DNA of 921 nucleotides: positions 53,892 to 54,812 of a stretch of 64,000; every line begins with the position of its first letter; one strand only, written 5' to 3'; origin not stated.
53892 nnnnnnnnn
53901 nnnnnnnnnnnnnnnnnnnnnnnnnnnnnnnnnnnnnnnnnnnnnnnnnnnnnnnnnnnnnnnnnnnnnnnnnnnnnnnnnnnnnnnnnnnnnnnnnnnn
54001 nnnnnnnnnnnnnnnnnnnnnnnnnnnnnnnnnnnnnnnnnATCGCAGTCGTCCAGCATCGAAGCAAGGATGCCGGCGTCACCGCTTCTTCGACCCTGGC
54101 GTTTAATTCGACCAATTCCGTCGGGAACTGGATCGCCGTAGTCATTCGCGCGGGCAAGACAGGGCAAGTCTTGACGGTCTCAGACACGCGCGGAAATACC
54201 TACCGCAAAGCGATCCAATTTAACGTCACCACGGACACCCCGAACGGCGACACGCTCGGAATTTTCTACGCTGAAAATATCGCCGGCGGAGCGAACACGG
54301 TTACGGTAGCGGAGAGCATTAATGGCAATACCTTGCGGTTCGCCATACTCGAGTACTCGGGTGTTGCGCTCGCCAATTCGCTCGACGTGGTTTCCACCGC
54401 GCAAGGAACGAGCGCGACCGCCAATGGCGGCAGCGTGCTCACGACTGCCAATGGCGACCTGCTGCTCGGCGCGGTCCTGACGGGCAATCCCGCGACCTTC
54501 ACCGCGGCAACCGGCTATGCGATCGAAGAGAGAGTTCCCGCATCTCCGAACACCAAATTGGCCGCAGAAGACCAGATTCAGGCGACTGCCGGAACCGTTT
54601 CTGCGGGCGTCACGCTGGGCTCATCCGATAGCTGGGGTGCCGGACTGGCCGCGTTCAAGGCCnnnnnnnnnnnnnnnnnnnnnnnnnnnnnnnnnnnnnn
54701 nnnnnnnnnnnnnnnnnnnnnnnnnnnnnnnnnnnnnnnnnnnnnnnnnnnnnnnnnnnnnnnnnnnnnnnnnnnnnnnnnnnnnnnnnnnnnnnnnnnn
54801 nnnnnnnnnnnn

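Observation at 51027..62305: An unnamed ~200-aa domain shared five times between the two giant proteins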

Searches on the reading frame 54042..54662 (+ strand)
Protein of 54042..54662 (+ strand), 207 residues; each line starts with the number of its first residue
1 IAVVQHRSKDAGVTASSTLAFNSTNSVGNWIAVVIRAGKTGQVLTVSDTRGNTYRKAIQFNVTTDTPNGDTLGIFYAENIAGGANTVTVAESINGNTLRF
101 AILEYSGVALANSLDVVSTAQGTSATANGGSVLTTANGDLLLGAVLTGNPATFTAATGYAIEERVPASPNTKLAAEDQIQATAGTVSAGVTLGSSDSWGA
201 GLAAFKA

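Call 18: find_homologous_proteins(query=window:54042-54662:+)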
Query window:54042-54662:+ (207 aa): 227 proteins with E <= 0.001 among 2407 candidates; the best 120 are listed.
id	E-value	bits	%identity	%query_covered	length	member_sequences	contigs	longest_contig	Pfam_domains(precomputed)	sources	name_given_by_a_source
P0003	5.4e-102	357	83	100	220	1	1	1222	-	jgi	-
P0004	5.6e-91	321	61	98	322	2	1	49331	-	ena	-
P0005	7.7e-84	298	72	96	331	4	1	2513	-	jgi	-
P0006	5.0e-80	286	54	100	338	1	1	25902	-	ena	-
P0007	1.6e-76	274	68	98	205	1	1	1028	-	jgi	jgi:hypothetical protein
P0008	1.3e-75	271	67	100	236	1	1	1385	-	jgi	jgi:hypothetical protein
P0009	2.8e-75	270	66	100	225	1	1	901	-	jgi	jgi:hypothetical protein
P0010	1.6e-73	265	67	100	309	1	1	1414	PF01833.31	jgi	-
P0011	5.3e-73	263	67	96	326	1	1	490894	-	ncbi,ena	-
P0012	1.1e-72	262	67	100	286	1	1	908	-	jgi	-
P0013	1.3e-71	258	65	100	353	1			PF01833.31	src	-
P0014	3.8e-71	257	63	100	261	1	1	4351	-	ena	-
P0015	1.0e-70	255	65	100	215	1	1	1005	-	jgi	jgi:hypothetical protein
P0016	2.4e-70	254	62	96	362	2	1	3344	PF16640.12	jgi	jgi:trimeric autotransporter adhesin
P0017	4.8e-70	253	64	96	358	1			PF02369.23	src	-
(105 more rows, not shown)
